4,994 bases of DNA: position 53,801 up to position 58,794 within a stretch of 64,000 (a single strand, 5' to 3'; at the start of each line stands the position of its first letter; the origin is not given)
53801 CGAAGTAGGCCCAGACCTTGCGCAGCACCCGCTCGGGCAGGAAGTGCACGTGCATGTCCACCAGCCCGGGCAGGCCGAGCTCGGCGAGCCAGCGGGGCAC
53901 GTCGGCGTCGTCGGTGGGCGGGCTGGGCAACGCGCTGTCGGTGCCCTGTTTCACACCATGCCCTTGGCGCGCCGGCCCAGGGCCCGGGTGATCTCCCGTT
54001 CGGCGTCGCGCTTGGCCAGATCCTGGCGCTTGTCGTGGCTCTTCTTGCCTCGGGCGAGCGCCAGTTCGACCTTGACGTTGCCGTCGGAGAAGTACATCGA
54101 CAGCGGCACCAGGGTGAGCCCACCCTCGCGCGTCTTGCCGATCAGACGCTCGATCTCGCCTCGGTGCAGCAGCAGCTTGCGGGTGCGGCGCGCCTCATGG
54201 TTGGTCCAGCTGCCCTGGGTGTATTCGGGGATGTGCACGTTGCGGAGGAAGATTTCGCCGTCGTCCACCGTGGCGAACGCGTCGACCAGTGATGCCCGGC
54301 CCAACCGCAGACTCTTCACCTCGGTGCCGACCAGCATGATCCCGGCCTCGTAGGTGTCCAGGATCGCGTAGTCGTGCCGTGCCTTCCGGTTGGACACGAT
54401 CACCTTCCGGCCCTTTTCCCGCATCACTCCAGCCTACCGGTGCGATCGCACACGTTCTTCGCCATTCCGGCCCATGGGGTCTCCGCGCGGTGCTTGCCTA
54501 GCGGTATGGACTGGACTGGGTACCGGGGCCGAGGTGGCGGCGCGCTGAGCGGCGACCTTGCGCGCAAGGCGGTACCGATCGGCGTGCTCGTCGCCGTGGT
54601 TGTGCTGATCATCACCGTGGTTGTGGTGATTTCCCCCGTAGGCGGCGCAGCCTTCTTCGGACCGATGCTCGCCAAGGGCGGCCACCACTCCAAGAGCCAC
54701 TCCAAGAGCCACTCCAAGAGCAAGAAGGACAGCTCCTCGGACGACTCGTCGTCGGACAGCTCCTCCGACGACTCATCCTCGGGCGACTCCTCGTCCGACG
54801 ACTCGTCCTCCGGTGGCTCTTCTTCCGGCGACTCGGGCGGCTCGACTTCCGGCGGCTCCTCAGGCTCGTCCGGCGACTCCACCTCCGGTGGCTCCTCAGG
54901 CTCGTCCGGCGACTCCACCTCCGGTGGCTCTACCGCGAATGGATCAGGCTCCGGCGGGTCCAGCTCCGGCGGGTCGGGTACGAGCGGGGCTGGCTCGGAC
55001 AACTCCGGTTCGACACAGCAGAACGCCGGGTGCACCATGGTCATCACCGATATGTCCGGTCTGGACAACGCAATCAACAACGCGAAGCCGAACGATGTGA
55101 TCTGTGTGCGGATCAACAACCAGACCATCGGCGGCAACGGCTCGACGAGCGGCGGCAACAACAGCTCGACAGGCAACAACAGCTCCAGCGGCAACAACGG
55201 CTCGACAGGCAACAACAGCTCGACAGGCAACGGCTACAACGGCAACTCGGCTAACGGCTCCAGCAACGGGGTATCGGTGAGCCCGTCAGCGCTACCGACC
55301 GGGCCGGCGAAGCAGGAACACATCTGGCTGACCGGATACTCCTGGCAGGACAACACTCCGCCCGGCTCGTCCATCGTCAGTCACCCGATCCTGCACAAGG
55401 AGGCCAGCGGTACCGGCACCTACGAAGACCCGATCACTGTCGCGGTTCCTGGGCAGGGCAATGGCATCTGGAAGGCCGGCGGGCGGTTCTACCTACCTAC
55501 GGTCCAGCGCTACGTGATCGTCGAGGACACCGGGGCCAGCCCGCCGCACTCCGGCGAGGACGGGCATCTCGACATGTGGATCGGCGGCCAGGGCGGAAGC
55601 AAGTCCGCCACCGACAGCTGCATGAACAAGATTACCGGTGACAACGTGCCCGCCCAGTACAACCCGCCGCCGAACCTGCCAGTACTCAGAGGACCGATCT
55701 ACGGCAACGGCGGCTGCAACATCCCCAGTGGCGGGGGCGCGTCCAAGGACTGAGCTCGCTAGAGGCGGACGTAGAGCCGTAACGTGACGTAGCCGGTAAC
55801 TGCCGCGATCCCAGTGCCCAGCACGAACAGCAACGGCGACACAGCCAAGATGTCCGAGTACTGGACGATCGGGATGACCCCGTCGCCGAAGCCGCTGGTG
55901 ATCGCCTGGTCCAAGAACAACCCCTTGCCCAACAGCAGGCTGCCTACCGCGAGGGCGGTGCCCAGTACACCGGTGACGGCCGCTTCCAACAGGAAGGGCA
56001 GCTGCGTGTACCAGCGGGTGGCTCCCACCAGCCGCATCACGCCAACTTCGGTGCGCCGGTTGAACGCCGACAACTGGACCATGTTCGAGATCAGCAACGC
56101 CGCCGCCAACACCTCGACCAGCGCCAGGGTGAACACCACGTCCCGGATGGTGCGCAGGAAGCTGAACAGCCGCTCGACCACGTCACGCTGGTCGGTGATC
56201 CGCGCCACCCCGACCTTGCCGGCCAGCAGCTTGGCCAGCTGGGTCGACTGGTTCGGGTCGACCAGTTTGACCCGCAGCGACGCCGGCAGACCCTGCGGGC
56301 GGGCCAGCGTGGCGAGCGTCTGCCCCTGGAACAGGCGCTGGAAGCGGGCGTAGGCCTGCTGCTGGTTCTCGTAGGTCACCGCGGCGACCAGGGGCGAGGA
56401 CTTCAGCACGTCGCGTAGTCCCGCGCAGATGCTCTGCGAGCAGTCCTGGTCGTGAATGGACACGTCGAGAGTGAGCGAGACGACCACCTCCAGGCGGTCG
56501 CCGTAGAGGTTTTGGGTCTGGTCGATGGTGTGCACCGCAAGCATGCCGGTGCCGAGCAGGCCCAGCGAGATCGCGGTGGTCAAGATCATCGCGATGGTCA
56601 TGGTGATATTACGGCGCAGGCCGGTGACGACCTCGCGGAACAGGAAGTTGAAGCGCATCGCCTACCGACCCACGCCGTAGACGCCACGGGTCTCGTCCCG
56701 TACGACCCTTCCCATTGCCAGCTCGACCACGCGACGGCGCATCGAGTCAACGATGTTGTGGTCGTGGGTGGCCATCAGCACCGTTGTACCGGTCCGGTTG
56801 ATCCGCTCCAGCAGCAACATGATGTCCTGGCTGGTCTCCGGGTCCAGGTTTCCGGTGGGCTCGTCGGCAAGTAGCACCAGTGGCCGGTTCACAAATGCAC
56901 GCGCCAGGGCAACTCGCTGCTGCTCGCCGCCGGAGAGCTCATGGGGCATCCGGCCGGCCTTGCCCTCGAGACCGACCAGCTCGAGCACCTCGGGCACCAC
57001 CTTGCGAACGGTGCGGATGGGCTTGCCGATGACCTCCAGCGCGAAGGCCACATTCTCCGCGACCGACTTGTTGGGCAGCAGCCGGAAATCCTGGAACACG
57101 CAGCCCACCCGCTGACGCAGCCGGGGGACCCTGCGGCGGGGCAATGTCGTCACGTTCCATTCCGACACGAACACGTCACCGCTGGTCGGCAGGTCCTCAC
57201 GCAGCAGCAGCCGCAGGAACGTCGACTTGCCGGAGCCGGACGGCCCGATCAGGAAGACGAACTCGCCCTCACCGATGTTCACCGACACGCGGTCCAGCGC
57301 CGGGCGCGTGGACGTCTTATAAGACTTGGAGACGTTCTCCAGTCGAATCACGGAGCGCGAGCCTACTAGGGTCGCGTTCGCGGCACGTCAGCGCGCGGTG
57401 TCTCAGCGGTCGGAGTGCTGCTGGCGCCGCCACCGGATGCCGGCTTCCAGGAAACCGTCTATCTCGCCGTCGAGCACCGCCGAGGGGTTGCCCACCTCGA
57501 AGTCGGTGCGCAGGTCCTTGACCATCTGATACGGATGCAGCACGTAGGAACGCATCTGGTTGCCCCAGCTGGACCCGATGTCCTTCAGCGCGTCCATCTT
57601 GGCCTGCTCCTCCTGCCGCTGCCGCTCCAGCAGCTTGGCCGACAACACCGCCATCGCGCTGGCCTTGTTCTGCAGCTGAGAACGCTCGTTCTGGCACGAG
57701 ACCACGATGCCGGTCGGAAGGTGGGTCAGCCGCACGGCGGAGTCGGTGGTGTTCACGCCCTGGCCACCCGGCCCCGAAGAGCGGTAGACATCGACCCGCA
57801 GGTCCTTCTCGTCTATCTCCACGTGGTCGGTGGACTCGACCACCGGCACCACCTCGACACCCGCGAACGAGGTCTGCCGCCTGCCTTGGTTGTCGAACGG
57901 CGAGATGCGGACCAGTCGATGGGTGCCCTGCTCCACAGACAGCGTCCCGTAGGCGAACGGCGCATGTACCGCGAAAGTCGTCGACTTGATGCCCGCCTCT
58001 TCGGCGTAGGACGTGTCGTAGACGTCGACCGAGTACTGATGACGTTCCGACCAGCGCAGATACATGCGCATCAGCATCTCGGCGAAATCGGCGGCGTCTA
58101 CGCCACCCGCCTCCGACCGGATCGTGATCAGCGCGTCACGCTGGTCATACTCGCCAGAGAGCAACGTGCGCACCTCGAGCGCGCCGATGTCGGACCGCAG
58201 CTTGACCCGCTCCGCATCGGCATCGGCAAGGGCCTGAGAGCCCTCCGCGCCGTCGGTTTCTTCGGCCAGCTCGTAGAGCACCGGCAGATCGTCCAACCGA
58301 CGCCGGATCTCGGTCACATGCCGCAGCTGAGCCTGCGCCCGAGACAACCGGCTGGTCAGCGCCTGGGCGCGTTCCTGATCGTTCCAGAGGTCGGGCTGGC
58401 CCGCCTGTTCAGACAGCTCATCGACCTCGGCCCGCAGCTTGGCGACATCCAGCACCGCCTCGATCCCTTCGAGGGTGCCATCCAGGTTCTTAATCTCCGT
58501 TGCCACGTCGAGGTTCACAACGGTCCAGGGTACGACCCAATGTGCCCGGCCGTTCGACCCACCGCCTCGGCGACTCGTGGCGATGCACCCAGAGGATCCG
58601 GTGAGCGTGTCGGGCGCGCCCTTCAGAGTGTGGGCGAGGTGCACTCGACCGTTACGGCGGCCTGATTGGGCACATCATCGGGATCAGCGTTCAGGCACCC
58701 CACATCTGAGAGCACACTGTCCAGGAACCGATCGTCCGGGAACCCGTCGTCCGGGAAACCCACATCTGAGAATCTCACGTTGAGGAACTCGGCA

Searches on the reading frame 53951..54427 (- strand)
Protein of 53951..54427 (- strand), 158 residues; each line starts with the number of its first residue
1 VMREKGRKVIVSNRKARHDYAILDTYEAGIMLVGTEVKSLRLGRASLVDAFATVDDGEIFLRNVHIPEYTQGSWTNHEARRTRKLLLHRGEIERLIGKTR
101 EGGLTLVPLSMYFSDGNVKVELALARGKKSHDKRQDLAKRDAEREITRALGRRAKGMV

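Call 58: search_protein_families(library=ncbifam, proteins=[window:53951-54427:-], max_evalue=0.00001)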
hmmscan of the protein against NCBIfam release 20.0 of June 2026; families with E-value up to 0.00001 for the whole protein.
window:53951-54427:- (158 aa): 2 families
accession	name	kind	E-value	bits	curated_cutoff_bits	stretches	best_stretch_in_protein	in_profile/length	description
NF003843.0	PRK05422.1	equivalog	3.3e-65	218.5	130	1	3-151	6-154/156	SsrA-binding protein SmpB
TIGR00086.1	smpB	equivalog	3.3e-58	195.8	119.1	1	9-150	1-143/144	SsrA-binding protein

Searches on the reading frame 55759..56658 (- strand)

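Call 58: search_protein_families(library=ncbifam, proteins=[window:55759-56658:-], max_evalue=0.00001)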
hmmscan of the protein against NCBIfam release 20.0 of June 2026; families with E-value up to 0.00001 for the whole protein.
window:55759-56658:- (299 aa): 4 families
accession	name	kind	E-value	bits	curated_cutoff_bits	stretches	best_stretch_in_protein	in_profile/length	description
NF038346.1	FtsX_actino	exception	2e-98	329.6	250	1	4-298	2-307/308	permease-like cell division protein FtsX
NF038347.1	FtsX_Gpos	exception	4e-46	157.7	225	1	3-297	4-295/296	permease-like cell division protein FtsX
TIGR00439.2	FtsX_Gneg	equivalog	2.1e-37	128.9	255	1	7-251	5-246/292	permease-like cell division protein FtsX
TIGR02212.1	lolCE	equivalog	6.5e-09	35.2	362.45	1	124-237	218-331/411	lipoprotein-releasing ABC transporter permease subunit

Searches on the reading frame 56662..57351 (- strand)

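Call 58: search_protein_families(library=ncbifam, proteins=[window:56662-57351:-], max_evalue=0.00001)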
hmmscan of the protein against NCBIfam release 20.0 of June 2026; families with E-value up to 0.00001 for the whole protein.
window:56662-57351:- (229 aa): 184 families (the best 25 are shown)
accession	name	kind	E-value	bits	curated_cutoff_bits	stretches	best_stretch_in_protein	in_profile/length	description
TIGR02673.1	FtsE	equivalog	4.2e-82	275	264.85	1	1-214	1-213/214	cell division ATP-binding protein FtsE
TIGR03608.1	L_ocin_972_ABC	subfamily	6.2e-51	172.8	254.85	1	4-206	1-202/206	putative bacteriocin export ABC transporter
TIGR02211.1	LolD_lipo_ex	equivalog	1e-50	172.3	307.75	1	1-215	1-218/221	lipoprotein-releasing ABC transporter ATP-binding protein LolD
TIGR02314.1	ABC_MetN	equivalog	1.5e-50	172.2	499.7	1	1-221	1-224/343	methionine ABC transporter ATP-binding protein MetN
TIGR02315.1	ABC_phnC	equivalog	4e-50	170.5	266.1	1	1-220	1-228/243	phosphonate ABC transporter ATP-binding protein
NF038007.1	ABC_ATP_DarD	equivalog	1.7e-48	165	375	1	1-214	1-216/218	darobactin export ABC transporter ATP-binding protein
NF006987.0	PRK09452.1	equivalog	2.2e-48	164.9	482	1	1-221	17-231/378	spermidine/putrescine ABC transporter ATP-binding protein PotA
NF040933.2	ABC_arch_GlcV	equivalog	1.3e-47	162.4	450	1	2-217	3-221/357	glucose ABC transporter ATP-binding protein GlcV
NF007027.0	PRK09493.1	equivalog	3.6e-47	160.7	379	1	1-220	1-218/240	glutamine ABC transporter ATP-binding protein GlnQ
TIGR03265.1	PhnT2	equivalog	4.9e-47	160.9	457.7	1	2-218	5-215/353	putative 2-aminoethylphosphonate ABC transporter ATP-binding protein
NF008639.0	PRK11629.1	equivalog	5.7e-47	160.1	360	1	3-217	8-225/234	lipoprotein-releasing ABC transporter ATP-binding protein LolD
TIGR04521.1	ECF_ATPase_2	equivalog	3.6e-46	157.5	330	1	2-221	1-228/279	energy-coupling factor transporter ATPase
TIGR02982.1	heterocyst_DevA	subfamily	5.9e-46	156.8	295.8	1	2-216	2-219/220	ABC exporter ATP-binding subunit, DevA family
NF043075.1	MMSYN1_0197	equivalog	1.3e-45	155.8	550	1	1-216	2-211/341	spermidine/putrescine ABC transporter ATP-binding protein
TIGR04520.1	ECF_ATPase_1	equivalog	1.4e-45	155.8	315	1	2-220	1-218/269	energy-coupling factor transporter ATPase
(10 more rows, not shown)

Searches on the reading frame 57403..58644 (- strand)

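Call 58: search_protein_families(library=ncbifam, proteins=[window:57403-58644:-], max_evalue=0.00001)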
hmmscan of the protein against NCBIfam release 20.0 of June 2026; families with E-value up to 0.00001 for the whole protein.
window:57403-58644:- (413 aa): 5 families
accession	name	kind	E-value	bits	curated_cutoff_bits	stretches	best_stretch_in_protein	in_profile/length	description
TIGR00020.2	prfB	exception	1.2e-143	478.4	370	1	52-403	2-352/353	peptide chain release factor 2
NF001859.2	PRK00591.1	equivalog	7.1e-75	252.3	400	1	68-406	2-342/347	peptide chain release factor 1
TIGR00019.1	prfA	equivalog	1.8e-73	247.6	423.25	1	66-409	9-353/361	peptide chain release factor 1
TIGR03072.1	release_prfH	equivalog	2.4e-29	102.3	166.65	1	174-350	4-176/200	peptide chain release factor H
NF006718.0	PRK09256.1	equivalog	2.5e-12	46.7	100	1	271-307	6-42/140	alternative ribosome rescue aminoacyl-tRNA hydrolase ArfB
